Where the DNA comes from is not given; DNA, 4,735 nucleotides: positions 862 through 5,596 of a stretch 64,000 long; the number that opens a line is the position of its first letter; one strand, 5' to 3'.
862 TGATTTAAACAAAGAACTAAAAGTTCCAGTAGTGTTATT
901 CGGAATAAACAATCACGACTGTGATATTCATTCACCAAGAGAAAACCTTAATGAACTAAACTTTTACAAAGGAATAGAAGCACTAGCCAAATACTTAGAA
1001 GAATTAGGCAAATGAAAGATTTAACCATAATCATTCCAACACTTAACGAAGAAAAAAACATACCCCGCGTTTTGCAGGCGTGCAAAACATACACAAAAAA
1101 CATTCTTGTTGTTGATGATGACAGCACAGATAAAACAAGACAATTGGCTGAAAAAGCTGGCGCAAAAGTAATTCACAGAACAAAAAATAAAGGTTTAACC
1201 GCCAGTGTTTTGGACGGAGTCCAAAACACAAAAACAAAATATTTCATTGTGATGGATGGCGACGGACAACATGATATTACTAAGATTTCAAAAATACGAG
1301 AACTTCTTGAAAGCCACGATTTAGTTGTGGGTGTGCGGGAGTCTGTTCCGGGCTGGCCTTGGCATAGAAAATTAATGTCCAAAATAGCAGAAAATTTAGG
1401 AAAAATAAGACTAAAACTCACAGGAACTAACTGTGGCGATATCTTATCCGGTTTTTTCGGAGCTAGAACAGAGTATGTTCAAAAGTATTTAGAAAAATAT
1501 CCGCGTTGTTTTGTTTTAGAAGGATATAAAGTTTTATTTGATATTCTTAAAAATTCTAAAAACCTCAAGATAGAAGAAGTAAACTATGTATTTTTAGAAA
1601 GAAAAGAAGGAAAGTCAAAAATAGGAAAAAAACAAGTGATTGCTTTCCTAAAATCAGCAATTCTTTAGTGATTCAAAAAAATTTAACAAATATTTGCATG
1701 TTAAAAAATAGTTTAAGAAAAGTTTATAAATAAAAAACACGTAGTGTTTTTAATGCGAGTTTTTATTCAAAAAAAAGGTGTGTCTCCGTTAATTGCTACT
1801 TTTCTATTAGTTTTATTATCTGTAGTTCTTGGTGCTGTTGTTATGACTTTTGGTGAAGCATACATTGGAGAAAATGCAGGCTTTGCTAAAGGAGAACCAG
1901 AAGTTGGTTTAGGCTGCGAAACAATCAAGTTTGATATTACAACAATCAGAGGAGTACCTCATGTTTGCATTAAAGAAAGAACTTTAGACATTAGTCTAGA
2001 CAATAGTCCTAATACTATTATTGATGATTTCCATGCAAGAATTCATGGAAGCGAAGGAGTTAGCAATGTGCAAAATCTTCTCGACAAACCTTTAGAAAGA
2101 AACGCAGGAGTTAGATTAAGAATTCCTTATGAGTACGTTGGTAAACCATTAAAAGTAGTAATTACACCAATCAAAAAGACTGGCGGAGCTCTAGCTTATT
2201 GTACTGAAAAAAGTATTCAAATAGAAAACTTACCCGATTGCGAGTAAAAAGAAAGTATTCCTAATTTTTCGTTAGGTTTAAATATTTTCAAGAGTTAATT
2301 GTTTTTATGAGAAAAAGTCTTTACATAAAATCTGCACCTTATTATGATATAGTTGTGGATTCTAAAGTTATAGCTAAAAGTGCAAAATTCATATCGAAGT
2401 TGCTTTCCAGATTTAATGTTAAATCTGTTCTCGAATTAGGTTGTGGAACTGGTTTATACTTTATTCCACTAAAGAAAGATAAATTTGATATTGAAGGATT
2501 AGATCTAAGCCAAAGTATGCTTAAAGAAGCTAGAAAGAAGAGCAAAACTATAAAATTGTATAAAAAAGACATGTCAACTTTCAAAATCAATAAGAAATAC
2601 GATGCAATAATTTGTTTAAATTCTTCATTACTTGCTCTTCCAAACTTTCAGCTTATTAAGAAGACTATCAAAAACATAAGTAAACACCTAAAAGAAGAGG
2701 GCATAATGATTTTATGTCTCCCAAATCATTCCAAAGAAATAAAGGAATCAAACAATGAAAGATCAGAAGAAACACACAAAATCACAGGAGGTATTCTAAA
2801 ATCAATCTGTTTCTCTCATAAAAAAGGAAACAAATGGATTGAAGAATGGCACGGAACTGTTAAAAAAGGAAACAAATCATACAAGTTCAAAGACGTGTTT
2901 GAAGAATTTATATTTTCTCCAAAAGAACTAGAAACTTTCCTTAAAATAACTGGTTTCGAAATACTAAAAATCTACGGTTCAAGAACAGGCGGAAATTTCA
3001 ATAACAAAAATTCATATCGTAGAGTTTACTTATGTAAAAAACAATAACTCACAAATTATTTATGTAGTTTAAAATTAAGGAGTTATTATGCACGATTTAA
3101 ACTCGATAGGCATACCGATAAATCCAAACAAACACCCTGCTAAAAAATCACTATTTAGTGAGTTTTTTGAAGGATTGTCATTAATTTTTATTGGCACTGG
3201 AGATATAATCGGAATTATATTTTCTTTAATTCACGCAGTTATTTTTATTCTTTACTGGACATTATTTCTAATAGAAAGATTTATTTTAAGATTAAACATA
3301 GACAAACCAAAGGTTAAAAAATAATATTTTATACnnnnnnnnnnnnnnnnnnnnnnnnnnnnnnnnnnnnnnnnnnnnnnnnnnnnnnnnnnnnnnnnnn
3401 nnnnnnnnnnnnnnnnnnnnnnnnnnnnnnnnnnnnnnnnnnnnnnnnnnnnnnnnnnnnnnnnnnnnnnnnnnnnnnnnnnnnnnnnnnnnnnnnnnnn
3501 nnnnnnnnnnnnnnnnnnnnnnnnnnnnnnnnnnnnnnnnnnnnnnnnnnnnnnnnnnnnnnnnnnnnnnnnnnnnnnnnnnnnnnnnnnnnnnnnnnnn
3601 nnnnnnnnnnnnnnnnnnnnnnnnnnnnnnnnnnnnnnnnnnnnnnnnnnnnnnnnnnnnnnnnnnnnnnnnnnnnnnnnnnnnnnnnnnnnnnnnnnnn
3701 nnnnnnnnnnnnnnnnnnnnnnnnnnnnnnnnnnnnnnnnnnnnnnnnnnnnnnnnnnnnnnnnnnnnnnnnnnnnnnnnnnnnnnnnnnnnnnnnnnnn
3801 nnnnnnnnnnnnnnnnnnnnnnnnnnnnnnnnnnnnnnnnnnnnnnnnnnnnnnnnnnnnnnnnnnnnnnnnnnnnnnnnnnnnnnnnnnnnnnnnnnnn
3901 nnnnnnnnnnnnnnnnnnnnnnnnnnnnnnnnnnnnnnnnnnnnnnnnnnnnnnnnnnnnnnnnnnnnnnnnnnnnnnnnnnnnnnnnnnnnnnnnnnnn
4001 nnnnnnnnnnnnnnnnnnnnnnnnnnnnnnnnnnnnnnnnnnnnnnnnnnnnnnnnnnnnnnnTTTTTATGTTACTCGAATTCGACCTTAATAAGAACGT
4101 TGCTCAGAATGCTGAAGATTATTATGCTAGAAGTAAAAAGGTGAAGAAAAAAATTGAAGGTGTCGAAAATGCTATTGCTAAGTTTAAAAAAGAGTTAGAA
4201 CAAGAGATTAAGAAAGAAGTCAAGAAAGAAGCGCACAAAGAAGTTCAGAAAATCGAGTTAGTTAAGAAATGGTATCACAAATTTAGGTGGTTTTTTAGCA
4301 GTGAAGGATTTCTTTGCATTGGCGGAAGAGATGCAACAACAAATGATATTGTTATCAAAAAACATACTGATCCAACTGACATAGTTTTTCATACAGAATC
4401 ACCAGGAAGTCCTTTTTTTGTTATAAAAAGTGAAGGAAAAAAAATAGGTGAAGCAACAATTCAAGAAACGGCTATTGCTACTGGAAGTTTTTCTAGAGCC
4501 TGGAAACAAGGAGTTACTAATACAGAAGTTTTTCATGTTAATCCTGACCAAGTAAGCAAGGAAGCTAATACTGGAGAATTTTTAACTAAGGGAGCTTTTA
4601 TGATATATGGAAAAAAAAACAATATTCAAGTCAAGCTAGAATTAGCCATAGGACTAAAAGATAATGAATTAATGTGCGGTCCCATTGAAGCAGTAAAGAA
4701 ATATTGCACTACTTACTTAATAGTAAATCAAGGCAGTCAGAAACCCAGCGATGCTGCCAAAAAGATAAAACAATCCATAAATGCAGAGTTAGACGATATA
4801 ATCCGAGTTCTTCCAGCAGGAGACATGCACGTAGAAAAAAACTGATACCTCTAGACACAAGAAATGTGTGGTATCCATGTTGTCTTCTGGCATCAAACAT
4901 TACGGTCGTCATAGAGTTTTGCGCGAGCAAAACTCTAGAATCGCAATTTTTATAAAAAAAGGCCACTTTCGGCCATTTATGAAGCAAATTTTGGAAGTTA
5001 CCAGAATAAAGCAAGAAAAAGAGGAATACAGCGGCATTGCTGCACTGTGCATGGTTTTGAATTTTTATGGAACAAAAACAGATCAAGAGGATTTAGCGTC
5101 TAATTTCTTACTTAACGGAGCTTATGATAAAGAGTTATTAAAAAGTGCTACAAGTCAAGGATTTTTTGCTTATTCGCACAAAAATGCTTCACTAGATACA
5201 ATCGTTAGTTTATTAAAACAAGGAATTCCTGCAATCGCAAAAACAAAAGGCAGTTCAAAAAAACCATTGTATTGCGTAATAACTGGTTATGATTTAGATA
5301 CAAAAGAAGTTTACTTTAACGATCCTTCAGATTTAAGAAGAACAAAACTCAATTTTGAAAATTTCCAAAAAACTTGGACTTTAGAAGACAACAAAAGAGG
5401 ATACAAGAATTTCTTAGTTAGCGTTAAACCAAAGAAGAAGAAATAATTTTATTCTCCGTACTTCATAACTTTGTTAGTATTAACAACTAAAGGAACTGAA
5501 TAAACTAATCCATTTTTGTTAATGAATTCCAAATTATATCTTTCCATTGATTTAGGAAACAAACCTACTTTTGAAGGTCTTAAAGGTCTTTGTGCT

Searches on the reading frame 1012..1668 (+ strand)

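Call 75: search_protein_families(library=pfam, proteins=[window:1012-1668:+], max_evalue=0.001)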
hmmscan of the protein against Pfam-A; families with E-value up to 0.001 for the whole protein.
window:1012-1668:+ (218 aa): 3 families
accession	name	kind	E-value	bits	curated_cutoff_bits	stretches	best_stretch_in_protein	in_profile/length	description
PF00535.33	Glycos_transf_2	-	1.2e-29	103.9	23.3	1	5-159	1-167/168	Glycosyl transferase family 2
PF13704.12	Glyco_tranf_2_4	-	0.00033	21.5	27.5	1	12-60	2-51/98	Glycosyl transferase family 2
PF12804.13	NTP_transf_3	-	0.00052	20.7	27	1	12-129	22-145/160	MobA-like NTP transferase domain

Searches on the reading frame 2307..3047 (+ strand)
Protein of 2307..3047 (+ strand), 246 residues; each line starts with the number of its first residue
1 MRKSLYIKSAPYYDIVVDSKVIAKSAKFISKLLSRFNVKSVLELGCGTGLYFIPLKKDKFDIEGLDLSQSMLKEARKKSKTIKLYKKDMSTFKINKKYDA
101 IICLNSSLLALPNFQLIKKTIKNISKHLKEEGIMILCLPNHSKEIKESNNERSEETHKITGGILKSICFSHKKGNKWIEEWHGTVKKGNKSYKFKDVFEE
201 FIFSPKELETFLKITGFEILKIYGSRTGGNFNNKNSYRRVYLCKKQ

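Call 75: search_protein_families(library=pfam, proteins=[window:2307-3047:+], max_evalue=0.001)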
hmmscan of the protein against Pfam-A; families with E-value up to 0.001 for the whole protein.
window:2307-3047:+ (246 aa): 9 families
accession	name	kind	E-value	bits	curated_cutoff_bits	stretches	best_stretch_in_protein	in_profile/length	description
PF13649.12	Methyltransf_25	-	2.4e-14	54.2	27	1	41-132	1-97/97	Methyltransferase domain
PF13489.12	Methyltransf_23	-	8.5e-14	52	27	1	24-221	8-163/164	Methyltransferase domain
PF13847.12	Methyltransf_31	-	8.3e-12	45.5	27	1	39-162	5-130/145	Methyltransferase domain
PF08242.18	Methyltransf_12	-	1.5e-11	45.4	30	1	42-133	1-97/98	Methyltransferase domain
PF08241.18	Methyltransf_11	-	2.2e-10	41.5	21.2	1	42-136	1-95/95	Methyltransferase domain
PF05401.17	NodS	-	1e-05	25.9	24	1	37-137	43-145/201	Nodulation protein S (NodS)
PF01209.24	Ubie_methyltran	-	1.6e-05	24.8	20.1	1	27-138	37-152/233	ubiE/COQ5 methyltransferase family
PF05175.20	MTS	-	4.4e-05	23.6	23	1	28-141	22-143/170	Methyltransferase small domain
PF03848.20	TehB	-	4.6e-05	23.4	20.4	1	39-133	32-129/193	Tellurite resistance protein TehB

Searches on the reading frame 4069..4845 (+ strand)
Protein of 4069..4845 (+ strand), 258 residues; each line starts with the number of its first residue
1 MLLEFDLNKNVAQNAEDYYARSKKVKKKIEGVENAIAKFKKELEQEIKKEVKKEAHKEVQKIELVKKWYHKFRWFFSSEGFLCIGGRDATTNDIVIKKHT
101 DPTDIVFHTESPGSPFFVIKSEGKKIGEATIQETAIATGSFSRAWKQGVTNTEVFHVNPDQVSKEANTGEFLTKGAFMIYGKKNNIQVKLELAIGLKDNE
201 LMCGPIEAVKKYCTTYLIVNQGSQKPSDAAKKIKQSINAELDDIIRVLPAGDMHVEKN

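Call 75: search_protein_families(library=pfam, proteins=[window:4069-4845:+], max_evalue=0.001)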
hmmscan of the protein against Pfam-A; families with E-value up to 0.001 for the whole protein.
window:4069-4845:+ (258 aa): 2 families
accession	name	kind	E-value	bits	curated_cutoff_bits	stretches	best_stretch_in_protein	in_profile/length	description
PF05670.18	NFACT-R_1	-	1.6e-31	109.6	29.8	1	71-181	1-112/112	NFACT protein RNA binding domain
PF05833.16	NFACT_N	-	2.3e-05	23.8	31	1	5-65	373-438/456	NFACT N-terminal and middle domains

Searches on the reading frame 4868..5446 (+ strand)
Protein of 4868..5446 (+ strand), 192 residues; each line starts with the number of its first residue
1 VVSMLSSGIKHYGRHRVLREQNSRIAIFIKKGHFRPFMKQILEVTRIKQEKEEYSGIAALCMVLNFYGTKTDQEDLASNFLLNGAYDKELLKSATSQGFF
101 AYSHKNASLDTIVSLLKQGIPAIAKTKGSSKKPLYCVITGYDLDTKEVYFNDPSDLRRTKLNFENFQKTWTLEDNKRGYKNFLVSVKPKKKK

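Call 75: search_protein_families(library=pfam, proteins=[window:4868-5446:+], max_evalue=0.001)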
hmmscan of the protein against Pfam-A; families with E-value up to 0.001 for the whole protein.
window:4868-5446:+ (192 aa): 4 families
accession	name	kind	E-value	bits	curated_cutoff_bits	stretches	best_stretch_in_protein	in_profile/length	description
PF13529.12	Peptidase_C39_2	-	1.5e-12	48.8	24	1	42-153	1-142/143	Peptidase_C39 like family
PF03412.21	Peptidase_C39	-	2.9e-12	47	22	1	47-171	5-122/133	Peptidase C39 family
PF12385.14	Peptidase_C70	-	4.2e-06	27.2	19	1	60-168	25-138/141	Papain-like cysteine protease AvrRpt2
PF09778.15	Guanylate_cyc_2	-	0.00026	20.8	28.1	0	130-171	159-201/212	Guanylylate cyclase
